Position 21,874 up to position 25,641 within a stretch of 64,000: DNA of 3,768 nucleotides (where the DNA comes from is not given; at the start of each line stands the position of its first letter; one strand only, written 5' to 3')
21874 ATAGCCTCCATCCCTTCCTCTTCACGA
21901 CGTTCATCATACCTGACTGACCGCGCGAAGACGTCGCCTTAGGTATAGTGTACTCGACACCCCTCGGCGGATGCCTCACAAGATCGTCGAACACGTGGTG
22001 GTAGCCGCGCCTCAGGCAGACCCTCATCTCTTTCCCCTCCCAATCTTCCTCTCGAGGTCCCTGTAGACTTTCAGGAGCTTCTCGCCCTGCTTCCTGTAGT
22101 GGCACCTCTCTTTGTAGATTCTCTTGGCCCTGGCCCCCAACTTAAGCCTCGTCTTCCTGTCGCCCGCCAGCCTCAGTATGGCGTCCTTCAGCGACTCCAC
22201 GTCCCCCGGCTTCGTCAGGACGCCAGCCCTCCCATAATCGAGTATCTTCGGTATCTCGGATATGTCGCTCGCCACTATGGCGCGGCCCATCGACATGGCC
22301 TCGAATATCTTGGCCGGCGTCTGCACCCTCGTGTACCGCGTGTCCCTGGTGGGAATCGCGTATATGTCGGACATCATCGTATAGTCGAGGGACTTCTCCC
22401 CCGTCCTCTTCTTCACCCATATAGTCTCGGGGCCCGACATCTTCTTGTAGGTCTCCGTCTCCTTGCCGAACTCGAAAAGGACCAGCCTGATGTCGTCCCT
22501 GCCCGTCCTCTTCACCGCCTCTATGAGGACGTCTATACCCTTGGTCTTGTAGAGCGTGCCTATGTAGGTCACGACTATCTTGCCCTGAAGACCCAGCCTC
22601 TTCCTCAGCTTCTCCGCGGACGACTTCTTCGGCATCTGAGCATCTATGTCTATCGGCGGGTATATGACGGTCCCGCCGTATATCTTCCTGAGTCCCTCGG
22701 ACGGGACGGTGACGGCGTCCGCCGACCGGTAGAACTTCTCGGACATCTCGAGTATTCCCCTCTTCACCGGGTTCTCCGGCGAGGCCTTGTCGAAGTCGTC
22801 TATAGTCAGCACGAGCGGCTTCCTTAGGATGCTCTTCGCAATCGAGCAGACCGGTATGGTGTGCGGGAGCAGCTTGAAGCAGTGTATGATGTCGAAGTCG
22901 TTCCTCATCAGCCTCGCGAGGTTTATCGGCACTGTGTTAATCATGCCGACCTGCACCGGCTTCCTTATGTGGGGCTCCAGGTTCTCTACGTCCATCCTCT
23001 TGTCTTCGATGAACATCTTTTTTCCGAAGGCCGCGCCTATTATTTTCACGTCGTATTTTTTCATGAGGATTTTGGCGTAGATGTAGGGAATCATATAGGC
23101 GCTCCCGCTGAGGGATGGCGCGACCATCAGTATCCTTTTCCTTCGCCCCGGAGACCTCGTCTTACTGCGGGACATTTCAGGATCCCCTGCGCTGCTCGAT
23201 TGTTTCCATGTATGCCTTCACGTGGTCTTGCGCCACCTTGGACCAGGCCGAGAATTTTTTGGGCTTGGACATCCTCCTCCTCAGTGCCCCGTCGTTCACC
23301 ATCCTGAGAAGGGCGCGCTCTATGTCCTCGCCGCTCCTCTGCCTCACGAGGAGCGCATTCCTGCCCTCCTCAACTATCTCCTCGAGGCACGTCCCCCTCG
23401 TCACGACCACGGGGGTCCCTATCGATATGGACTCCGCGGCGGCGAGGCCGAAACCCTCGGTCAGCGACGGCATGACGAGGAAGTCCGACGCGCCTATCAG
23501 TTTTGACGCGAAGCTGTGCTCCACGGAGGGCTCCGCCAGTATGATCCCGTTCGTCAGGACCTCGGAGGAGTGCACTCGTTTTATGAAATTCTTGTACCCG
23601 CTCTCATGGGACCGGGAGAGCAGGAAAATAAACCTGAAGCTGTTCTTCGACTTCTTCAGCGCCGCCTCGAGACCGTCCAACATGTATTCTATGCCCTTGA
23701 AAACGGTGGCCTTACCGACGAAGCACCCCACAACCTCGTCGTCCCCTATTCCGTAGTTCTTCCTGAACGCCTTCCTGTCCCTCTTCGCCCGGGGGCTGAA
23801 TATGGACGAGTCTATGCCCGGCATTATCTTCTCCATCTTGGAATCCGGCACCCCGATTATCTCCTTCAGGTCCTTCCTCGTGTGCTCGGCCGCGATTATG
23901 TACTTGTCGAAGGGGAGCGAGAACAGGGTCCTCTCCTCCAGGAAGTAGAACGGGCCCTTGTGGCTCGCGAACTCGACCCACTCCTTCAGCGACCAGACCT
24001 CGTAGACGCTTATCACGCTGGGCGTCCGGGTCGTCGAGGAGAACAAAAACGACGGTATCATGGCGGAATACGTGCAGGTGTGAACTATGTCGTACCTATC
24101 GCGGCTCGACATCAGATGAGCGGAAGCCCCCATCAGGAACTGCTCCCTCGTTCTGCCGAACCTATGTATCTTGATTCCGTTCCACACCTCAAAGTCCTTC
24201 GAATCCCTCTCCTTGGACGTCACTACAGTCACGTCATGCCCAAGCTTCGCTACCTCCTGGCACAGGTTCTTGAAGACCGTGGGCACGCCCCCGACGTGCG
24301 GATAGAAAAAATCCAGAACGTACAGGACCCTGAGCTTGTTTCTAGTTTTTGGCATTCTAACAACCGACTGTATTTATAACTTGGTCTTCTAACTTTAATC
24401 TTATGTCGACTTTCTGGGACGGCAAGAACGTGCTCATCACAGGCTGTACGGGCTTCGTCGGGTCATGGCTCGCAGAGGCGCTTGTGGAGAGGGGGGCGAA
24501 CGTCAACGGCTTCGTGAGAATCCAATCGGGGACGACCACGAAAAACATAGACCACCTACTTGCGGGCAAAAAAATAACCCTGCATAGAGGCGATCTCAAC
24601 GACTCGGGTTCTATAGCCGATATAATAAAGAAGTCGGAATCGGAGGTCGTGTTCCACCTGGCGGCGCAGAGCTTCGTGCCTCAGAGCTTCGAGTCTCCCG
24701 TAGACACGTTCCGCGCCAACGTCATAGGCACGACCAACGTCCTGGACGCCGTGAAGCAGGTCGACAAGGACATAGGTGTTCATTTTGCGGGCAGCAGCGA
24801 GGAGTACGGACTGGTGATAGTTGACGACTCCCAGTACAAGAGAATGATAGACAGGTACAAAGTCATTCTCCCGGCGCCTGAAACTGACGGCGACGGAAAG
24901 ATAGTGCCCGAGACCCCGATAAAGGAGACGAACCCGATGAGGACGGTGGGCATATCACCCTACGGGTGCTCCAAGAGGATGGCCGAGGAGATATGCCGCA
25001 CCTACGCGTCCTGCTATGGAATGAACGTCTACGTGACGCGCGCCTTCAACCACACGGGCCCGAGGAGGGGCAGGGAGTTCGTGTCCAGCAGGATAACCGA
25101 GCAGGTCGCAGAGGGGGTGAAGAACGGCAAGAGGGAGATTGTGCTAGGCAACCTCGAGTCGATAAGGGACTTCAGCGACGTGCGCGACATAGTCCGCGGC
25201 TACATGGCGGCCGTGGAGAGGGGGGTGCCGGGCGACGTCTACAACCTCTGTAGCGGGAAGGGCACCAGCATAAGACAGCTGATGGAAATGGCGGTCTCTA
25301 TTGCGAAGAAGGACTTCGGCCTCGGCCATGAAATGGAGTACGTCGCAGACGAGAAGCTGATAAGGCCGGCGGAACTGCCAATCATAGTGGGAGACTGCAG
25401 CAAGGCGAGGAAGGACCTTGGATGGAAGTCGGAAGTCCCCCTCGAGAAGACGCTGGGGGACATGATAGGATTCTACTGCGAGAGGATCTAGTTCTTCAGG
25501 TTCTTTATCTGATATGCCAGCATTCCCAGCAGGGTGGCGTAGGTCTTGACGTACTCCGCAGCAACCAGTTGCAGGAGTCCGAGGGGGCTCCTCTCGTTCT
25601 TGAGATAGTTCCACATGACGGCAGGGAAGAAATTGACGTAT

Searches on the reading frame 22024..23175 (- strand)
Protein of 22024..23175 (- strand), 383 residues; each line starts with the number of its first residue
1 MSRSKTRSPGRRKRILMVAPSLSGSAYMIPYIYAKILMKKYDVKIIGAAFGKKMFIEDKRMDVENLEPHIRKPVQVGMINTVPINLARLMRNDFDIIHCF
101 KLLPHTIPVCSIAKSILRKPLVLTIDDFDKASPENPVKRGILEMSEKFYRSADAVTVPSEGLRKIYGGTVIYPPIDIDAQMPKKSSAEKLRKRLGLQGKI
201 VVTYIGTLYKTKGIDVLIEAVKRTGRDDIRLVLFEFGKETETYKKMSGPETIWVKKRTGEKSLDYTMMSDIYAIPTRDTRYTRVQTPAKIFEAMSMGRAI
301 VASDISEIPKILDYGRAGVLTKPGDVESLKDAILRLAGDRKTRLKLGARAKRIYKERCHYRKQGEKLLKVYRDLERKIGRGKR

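Call 22: search_protein_families(library=pfam, proteins=[window:22024-23175:-], max_evalue=0.0001)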
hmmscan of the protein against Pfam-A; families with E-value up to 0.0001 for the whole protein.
window:22024-23175:- (383 aa): 5 families
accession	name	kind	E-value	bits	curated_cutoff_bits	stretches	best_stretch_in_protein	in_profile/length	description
PF13692.12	Glyco_trans_1_4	-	2.5e-21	76.9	27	1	201-339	3-142/142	Glycosyl transferases group 1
PF00534.26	Glycos_transf_1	-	3.7e-18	66.1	26.4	1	188-352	3-171/172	Glycosyl transferases group 1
PF13439.12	Glyco_transf_4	-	6.7e-09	36.4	28.5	1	41-177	20-168/170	Glycosyltransferase Family 4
PF13579.12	Glyco_trans_4_4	-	2.6e-06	28.3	29.7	1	77-166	55-142/158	Glycosyl transferase 4-like domain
PF13524.12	Glyco_trans_1_2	-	3.3e-05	24.3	25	1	283-368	60-143/144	Glycosyl transferase-like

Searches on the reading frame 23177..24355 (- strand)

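Call 22: search_protein_families(library=pfam, proteins=[window:23177-24355:-], max_evalue=0.0001)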
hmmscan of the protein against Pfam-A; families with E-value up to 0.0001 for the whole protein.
window:23177-24355:- (392 aa): 6 families
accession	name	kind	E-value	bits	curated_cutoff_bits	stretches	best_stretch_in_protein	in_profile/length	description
PF00534.26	Glycos_transf_1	-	3.4e-18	66.2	26.4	1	193-364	1-167/172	Glycosyl transferases group 1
PF13439.12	Glyco_transf_4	-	1.1e-17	65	28.5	1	21-183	1-168/170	Glycosyltransferase Family 4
PF13692.12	Glyco_trans_1_4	-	2.4e-17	64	27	1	211-355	5-142/142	Glycosyl transferases group 1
PF20706.3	GT4-conflict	-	3e-15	56.6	26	1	287-336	279-324/385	Family 4 Glycosyltransferase in conflict systems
PF13579.12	Glyco_trans_4_4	-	1.9e-12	48.2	29.7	1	22-175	1-153/158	Glycosyl transferase 4-like domain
PF13477.12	Glyco_trans_4_2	-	6.7e-05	23.5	23.4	0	9-110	1-98/139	Glycosyl transferase 4-like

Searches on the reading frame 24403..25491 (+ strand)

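Call 22: search_protein_families(library=pfam, proteins=[window:24403-25491:+], max_evalue=0.0001)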
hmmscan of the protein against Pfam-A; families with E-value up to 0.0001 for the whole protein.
window:24403-25491:+ (362 aa): 8 families
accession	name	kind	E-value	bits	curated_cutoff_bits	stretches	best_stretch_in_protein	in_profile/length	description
PF16363.11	GDP_Man_Dehyd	-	4.8e-81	273.2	27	2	168-354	136-332/332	GDP-mannose 4,6 dehydratase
PF01370.27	Epimerase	-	6.9e-56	189.8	20.9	1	10-283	1-240/240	NAD dependent epimerase/dehydratase family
PF02719.21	Polysacc_synt_2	-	6.9e-14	52.1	20.2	1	10-120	1-118/293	Polysaccharide biosynthesis protein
PF07993.18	NAD_binding_4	-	2.1e-11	43.9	20.1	1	12-219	1-209/258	Male sterility protein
PF01073.25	3Beta_HSD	-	1.3e-09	37.9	22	1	11-120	1-106/280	3-beta hydroxysteroid dehydrogenase/isomerase family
PF04321.23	RmlD_sub_bind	-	1.3e-06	28.2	27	1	9-121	2-93/287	RmlD substrate binding domain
PF05368.20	NmrA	-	7.2e-06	26.2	27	1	8-86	3-76/298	NmrA-like family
PF13460.12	NAD_binding_10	-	1.9e-05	25.1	27.2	1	14-119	1-87/184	NAD(P)H-binding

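Call 75: search_protein_families(library=ncbifam, proteins=[window:24403-25491:+], max_evalue=1e-20)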
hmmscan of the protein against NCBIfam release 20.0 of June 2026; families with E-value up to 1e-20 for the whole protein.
window:24403-25491:+ (362 aa): 7 families
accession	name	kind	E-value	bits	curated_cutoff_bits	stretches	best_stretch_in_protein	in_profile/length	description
TIGR01472.1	gmd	equivalog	1.3e-54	185.7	415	2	168-355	138-335/342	GDP-mannose 4,6-dehydratase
TIGR04180.1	EDH_00030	hypoth_equivalog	4.7e-46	157.2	475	2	160-344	123-295/297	NAD-dependent 4,6-dehydratase LegB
TIGR02622.1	CDP_4_6_dhtase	equivalog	1.5e-42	146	278.45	1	4-122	1-120/352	CDP-glucose 4,6-dehydratase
TIGR01181.1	dTDP_gluc_dehyt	equivalog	4.4e-40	137.7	365.1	0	175-360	141-313/321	dTDP-glucose 4,6-dehydratase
TIGR01179.1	galE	equivalog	4.4e-34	117.8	262.3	0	9-123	1-114/332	UDP-glucose 4-epimerase GalE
NF007490.0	PRK10084.1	subfamily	1.1e-22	80.6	649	1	10-359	3-335/361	dTDP-glucose 4,6-dehydratase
NF007582.0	PRK10217.1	equivalog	6.3e-21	74.9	698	0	8-119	2-114/355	dTDP-glucose 4,6-dehydratase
